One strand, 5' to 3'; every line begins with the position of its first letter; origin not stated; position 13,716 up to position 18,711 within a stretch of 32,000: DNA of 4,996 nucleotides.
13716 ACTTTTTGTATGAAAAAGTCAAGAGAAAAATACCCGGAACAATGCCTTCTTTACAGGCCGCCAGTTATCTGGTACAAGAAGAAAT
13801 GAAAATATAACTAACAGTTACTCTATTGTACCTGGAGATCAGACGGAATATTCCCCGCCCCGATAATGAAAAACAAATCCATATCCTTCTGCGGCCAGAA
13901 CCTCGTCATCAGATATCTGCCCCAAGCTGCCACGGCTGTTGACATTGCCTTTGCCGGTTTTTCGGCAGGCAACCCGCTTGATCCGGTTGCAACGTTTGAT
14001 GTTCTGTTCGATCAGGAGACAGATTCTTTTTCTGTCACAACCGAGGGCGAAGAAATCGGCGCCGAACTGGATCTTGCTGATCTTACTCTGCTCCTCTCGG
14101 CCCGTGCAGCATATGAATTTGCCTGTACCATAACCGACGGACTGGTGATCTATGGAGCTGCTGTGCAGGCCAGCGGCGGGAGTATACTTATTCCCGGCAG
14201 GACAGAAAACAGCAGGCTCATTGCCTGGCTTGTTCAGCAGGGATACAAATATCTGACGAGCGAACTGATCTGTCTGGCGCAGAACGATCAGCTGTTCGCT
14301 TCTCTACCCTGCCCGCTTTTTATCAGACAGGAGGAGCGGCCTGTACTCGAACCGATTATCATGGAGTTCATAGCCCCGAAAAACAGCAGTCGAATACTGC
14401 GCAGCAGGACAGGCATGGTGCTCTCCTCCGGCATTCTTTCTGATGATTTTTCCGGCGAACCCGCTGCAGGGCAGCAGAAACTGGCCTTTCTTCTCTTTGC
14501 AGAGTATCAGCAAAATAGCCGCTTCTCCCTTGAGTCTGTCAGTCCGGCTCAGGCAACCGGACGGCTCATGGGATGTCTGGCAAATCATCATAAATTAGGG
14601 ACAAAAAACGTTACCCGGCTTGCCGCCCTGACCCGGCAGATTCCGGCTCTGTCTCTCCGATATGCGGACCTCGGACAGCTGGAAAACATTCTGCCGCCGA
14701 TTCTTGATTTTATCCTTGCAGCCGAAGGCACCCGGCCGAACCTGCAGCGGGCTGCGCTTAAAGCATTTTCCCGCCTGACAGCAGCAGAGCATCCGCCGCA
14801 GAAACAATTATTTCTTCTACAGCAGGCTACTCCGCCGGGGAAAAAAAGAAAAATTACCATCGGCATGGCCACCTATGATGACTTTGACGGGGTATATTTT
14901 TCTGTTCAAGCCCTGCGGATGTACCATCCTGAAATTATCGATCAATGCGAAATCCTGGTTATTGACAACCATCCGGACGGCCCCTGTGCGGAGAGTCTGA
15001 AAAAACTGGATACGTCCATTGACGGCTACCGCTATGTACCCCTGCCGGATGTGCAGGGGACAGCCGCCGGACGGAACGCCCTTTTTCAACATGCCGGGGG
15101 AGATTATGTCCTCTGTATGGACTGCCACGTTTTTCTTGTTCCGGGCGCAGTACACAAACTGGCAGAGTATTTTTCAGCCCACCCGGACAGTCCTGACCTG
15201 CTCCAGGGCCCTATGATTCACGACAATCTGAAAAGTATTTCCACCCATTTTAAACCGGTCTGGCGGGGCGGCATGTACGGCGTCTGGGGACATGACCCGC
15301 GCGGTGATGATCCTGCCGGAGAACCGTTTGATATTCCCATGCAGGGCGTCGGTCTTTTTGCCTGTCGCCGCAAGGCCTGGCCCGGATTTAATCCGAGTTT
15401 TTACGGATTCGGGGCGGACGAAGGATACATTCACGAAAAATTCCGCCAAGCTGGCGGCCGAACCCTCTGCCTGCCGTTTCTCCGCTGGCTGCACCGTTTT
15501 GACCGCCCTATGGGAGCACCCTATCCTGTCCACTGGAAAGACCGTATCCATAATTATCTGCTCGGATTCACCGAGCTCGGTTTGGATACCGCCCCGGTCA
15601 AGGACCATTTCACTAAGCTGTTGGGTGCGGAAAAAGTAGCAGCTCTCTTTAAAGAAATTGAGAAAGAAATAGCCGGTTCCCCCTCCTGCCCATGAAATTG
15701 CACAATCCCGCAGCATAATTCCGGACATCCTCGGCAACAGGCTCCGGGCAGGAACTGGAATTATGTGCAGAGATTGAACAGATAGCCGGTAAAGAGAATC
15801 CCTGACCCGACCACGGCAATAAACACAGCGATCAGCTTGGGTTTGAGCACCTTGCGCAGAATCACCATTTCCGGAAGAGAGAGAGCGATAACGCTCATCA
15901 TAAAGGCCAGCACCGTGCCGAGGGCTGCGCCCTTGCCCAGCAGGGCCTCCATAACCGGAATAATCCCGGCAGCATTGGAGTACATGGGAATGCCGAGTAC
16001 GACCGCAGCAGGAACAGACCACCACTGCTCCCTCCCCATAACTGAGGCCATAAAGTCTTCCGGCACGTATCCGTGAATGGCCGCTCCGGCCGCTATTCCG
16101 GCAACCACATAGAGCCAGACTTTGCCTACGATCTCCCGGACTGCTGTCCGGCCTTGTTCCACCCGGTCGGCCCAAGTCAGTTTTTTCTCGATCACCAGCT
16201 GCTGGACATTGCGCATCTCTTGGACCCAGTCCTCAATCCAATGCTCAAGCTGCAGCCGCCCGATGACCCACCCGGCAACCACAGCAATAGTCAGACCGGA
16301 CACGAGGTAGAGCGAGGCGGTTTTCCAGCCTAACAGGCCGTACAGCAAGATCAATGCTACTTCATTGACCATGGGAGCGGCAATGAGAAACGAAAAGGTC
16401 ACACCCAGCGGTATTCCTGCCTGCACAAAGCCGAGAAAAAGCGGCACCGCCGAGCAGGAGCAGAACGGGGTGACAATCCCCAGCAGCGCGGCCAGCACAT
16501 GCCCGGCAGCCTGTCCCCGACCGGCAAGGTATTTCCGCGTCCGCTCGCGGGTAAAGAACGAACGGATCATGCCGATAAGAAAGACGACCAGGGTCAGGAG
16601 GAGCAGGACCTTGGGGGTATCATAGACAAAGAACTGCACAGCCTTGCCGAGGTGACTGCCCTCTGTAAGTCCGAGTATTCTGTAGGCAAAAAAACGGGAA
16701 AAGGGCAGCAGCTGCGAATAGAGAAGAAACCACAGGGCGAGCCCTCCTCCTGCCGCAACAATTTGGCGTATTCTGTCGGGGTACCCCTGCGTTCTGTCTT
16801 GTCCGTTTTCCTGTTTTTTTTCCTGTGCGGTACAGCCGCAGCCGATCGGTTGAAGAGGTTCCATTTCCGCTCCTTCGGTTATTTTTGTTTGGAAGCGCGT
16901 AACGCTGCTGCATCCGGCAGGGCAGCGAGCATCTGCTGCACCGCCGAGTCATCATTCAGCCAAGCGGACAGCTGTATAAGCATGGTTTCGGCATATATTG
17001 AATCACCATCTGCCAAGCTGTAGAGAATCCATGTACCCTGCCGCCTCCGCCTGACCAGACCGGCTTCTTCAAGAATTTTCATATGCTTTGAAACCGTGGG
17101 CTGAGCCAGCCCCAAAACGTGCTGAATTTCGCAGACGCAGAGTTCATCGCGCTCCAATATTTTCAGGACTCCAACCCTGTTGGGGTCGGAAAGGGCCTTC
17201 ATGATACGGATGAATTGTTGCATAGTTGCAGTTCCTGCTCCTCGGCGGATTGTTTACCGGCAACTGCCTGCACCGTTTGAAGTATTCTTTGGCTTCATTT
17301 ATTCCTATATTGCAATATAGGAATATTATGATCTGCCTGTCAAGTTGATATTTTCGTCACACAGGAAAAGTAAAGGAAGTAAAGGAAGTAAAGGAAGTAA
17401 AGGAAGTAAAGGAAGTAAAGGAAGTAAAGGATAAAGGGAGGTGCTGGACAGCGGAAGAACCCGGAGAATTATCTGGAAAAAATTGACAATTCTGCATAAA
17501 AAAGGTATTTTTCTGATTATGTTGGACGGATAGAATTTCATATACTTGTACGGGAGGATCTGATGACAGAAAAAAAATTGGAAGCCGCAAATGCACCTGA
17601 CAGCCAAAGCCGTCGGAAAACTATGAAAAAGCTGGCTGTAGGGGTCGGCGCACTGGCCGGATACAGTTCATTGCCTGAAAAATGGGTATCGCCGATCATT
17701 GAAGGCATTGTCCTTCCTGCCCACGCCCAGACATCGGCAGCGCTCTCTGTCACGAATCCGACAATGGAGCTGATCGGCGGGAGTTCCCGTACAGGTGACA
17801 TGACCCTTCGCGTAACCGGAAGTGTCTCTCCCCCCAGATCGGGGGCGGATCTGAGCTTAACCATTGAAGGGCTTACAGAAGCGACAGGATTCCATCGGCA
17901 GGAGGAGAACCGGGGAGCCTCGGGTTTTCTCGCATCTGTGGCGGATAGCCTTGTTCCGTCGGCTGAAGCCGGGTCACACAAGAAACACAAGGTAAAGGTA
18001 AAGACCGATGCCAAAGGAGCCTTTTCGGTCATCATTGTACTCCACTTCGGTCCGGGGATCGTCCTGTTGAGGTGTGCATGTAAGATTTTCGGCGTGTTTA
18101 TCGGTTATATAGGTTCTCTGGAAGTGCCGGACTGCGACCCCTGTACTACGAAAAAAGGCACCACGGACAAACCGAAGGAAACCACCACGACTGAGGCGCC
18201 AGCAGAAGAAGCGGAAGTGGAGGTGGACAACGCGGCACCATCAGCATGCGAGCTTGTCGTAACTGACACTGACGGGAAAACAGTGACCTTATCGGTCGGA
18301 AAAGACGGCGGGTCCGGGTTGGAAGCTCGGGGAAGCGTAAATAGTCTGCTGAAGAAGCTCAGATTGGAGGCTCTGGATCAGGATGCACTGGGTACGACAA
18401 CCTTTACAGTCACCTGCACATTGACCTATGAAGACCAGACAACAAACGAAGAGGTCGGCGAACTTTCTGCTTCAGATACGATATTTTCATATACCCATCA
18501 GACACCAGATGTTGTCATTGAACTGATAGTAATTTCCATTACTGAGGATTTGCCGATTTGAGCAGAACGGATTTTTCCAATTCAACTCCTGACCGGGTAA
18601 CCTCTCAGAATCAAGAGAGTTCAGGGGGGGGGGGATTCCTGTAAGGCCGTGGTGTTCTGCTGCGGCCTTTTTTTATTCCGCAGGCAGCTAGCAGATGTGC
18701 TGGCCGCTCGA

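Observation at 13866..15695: HprK-like pseudokinase fused to a GT2 glycosyltransferase, paralogous to the operon kinase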

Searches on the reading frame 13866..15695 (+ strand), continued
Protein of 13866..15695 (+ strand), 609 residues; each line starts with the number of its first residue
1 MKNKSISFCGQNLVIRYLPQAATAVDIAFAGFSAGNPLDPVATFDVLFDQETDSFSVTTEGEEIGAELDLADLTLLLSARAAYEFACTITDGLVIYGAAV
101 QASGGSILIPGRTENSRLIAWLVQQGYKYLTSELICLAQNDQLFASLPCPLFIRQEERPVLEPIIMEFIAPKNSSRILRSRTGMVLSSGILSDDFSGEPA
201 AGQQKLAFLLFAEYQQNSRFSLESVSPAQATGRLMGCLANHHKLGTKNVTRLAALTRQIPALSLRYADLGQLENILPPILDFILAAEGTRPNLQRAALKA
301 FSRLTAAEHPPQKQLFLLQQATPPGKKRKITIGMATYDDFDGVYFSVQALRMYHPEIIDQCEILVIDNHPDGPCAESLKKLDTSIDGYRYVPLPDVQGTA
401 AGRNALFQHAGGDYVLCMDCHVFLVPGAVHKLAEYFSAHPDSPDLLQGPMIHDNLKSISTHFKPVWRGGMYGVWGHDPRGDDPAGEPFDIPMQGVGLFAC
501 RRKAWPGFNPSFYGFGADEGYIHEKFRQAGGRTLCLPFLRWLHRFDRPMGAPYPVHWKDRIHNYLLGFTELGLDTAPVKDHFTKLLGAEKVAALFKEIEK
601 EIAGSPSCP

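Call 47: search_protein_families(library=ncbifam, proteins=[L034:9479-9700:+, L024:8919-9131:+, L005:11900-12595:+, L027:9155-9367:+, L062:2158-2421:+, L009:9376-9885:+], max_evalue=1)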
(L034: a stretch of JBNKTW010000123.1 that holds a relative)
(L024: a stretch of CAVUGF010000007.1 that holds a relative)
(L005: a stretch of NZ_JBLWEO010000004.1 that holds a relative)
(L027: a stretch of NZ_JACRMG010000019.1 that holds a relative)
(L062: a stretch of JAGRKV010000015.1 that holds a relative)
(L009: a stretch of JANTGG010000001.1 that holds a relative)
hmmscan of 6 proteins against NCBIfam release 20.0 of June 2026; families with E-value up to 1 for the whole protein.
L034:9479-9700:+ (73 aa): 6 families
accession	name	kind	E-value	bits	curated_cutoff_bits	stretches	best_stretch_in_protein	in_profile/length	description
NF045928.1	Cytb6fFeSPetC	equivalog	0.003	16.9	250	1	5-55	9-56/179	cytochrome b6-f complex iron-sulfur subunit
NF010001.0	PRK13474.1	subfamily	0.0032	16.8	154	1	5-53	9-54/178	cytochrome b6-f complex iron-sulfur subunit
TIGR02811.1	formate_TAT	hypoth_equivalog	0.023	15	48.45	1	1-27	1-28/66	formate dehydrogenase region TAT target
TIGR03377.1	glycerol3P_GlpA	equivalog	0.051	12.1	552.8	1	18-65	217-264/530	anaerobic glycerol-3-phosphate dehydrogenase subunit GlpA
TIGR01409.1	TAT_signal_seq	domain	0.11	12.9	16.7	1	9-36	2-27/29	twin-arginine translocation signal domain-containing protein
NF047807.1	LIC10920_lipo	equivalog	0.32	10.2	210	1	48-70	38-60/217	LIC10920 family plasminogen-binding lipoprotein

L024:8919-9131:+ (70 aa): 3 families
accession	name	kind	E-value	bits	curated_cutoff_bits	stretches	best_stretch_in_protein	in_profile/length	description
TIGR01409.1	TAT_signal_seq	domain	0.0074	16.6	16.7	1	8-29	1-19/29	twin-arginine translocation signal domain-containing protein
TIGR02811.1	formate_TAT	hypoth_equivalog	0.021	15.2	48.45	1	3-27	3-28/66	formate dehydrogenase region TAT target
NF047807.1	LIC10920_lipo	equivalog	0.14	11.4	210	1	49-67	39-59/217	LIC10920 family plasminogen-binding lipoprotein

L005:11900-12595:+ (231 aa): 1 family
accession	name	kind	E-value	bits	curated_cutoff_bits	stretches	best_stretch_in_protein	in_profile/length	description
TIGR01409.1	TAT_signal_seq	domain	0.012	16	16.7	1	16-37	2-23/29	twin-arginine translocation signal domain-containing protein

L027:9155-9367:+ (70 aa): 2 families
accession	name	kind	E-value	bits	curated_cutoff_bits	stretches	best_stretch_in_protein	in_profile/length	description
TIGR01409.1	TAT_signal_seq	domain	0.0039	17.5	16.7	1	5-25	1-21/29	twin-arginine translocation signal domain-containing protein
NF041615.1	Feoxidase_Iro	equivalog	0.1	12.9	100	1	5-23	8-26/90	iron oxidase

L062:2158-2421:+ (87 aa): 2 families
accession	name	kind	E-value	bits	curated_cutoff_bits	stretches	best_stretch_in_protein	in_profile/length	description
NF035953.1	integrity_Cei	equivalog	0.084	12.6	150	1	9-82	1-73/212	envelope integrity protein Cei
NF047807.1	LIC10920_lipo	equivalog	0.19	11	210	1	56-81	39-64/217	LIC10920 family plasminogen-binding lipoprotein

L009:9376-9885:+ (169 aa): 2 families
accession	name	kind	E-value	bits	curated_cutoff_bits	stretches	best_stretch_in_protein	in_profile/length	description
NF045517.1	halo_surf_dom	domain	0.017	15.2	40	1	104-141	41-78/88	BGTF surface domain-containing protein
TIGR01409.1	TAT_signal_seq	domain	0.19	12.2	16.7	1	12-28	3-19/29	twin-arginine translocation signal domain-containing protein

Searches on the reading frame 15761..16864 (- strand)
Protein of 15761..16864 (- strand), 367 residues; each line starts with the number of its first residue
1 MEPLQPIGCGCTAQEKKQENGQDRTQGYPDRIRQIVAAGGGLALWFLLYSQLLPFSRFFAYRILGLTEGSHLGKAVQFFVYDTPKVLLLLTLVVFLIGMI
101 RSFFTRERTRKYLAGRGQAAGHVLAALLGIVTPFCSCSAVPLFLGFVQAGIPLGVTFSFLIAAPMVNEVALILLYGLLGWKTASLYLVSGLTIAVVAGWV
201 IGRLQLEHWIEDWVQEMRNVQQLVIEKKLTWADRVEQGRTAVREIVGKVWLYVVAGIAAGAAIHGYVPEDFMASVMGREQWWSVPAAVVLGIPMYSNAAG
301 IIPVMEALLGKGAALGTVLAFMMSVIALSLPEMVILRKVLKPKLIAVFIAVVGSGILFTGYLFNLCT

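Call 3: search_protein_families(library=pfam, proteins=[window:15761-16864:-], max_evalue=0.01)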
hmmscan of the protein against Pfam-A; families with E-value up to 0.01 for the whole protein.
window:15761-16864:- (367 aa): 2 families
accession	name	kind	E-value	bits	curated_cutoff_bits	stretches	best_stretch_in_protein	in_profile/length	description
PF03773.19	ArsP_1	-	1.9e-77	260.8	32.3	1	71-364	1-293/294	Predicted permease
PF03547.23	Mem_trans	-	0.00012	21.3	25.7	1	131-359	71-221/343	Membrane transport protein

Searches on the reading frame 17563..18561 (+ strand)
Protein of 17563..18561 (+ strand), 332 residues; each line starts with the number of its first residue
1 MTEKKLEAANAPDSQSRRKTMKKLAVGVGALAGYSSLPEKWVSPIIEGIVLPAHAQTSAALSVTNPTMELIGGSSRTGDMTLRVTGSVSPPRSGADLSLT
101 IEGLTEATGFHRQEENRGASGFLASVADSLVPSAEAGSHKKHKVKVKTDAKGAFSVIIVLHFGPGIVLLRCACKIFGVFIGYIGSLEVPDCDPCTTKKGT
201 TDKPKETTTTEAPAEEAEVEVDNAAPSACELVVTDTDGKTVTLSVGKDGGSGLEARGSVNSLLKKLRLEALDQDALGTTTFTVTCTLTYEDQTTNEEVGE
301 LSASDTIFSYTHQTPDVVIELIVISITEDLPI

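Call 3: search_protein_families(library=pfam, proteins=[window:17563-18561:+], max_evalue=0.01)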
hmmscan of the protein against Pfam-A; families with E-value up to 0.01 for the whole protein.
window:17563-18561:+ (332 aa): 0 families

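Call 4: search_protein_families(library=ncbifam, proteins=[window:17563-18561:+], max_evalue=0.01)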
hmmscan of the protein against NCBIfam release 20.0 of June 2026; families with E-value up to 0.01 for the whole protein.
window:17563-18561:+ (332 aa): 0 families

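Call 46: search_protein_families(library=pfam, proteins=[window:17563-18561:+], max_evalue=1)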
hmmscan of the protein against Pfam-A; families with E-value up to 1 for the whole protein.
window:17563-18561:+ (332 aa): 0 families

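Call 47: search_protein_families(library=ncbifam, proteins=[window:17563-18561:+], max_evalue=1)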
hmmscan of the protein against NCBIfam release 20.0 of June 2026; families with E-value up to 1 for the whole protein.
window:17563-18561:+ (332 aa): 1 family
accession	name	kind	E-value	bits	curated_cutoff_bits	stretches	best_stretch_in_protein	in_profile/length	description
TIGR02948.1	SigW_bacill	equivalog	0.12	12.5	243.1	1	264-330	87-153/187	RNA polymerase sigma factor SigW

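Call 48: find_homologous_proteins(query=window:17563-18561:+)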
Query window:17563-18561:+ (332 aa): 17 proteins with E <= 0.001 among 5504 candidates.
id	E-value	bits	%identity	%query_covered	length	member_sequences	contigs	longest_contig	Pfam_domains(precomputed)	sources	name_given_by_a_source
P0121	1.0e-197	673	100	94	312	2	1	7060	-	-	-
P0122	2.1e-86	308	48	98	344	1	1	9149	-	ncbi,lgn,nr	ncbi:MAG: hypothetical protein D3924_01355 [Candidatus Electrothrix sp. AR4]|nr:hypothetical protein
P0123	9.5e-38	148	41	66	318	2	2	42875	-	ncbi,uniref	ncbi:hypothetical protein [Candidatus Electrothrix sp.]|uniref:hypothetical protein n=1 Tax=Candidat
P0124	7.6e-35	139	40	67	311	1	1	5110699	-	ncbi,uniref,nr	ncbi:MAG: hypothetical protein Q3M24_00060 [Candidatus Electrothrix aestuarii]|uniref:Uncharacterize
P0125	4.4e-31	126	44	55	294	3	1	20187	-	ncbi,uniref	ncbi:hypothetical protein [Candidatus Electrothrix sp.]|uniref:hypothetical protein n=1 Tax=Candidat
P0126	2.5e-30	124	36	60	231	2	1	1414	-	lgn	-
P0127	1.1e-29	122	45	49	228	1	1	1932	-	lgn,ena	-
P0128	3.1e-27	114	37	63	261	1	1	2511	-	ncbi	-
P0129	3.6e-27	113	40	65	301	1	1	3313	-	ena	-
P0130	6.2e-25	106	43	47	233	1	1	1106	-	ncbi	-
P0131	4.3e-18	84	47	33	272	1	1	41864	-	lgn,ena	-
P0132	7.9e-18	83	44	33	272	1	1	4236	-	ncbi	-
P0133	9.7e-17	79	35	48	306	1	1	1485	-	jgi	jgi:hypothetical protein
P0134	1.3e-15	75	54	24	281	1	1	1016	-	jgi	jgi:hypothetical protein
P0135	2.6e-15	74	48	26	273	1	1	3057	-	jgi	jgi:hypothetical protein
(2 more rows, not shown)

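Call 66: find_encoding_contigs(protein=P0124, flank=10000, max_places=2)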
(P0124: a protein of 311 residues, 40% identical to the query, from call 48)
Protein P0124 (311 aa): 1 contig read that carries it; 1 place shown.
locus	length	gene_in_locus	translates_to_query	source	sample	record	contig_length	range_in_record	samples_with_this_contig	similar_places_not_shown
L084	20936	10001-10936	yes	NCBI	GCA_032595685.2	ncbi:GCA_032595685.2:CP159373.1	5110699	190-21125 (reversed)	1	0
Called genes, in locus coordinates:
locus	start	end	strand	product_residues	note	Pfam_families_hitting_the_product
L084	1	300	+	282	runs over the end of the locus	PF00535:Glycos_transf_2, PF10111:Glyco_tranf_2_2, PF13641:Glyco_tranf_2_3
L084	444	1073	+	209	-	-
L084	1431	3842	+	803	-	PF02518:HATPase_c, PF00204:DNA_gyraseB, PF01751:Toprim, PF00986:DNA_gyraseB_C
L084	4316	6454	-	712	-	PF02922:CBM_48, PF00128:Alpha-amylase, PF21156:ISOA1-3_C (weak)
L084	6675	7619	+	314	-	PF07603:Lcl_C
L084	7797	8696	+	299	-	-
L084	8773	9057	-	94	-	-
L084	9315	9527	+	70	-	PF02416:TatA_B_E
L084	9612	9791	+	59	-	-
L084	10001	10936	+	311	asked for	-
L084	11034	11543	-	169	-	PF00078:RVT_1 (weak)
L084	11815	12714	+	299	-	-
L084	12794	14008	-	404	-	PF14907:NTP_transf_5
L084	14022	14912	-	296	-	PF27840:ScmC (weak)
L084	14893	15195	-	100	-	PF05402:PqqD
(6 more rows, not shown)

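Call 67: find_encoding_contigs(protein=P0122, flank=10000, max_places=2)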
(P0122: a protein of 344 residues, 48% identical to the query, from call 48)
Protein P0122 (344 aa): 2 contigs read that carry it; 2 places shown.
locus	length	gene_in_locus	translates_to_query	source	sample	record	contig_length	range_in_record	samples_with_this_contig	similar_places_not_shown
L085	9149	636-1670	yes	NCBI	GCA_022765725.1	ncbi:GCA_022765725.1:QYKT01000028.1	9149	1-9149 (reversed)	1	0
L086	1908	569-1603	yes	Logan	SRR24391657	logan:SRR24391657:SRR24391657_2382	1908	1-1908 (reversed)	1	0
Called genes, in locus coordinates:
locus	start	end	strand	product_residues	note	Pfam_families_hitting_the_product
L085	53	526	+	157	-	-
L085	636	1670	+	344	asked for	-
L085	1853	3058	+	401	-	PF01139:RtcB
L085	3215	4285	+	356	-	-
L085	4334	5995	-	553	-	-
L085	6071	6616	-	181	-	PF01066:CDP-OH_P_transf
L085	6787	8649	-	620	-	PF01541:GIY-YIG, PF27096:UvrC_M, PF02151:UVR (weak), PF22920:UvrC_RNaseH, PF08459:UvrC_RNaseH_dom, PF14520:HHH_5, PF00633:HHH, PF12826:HHH_2 (weak)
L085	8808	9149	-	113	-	?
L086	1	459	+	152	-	?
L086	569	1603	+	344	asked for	-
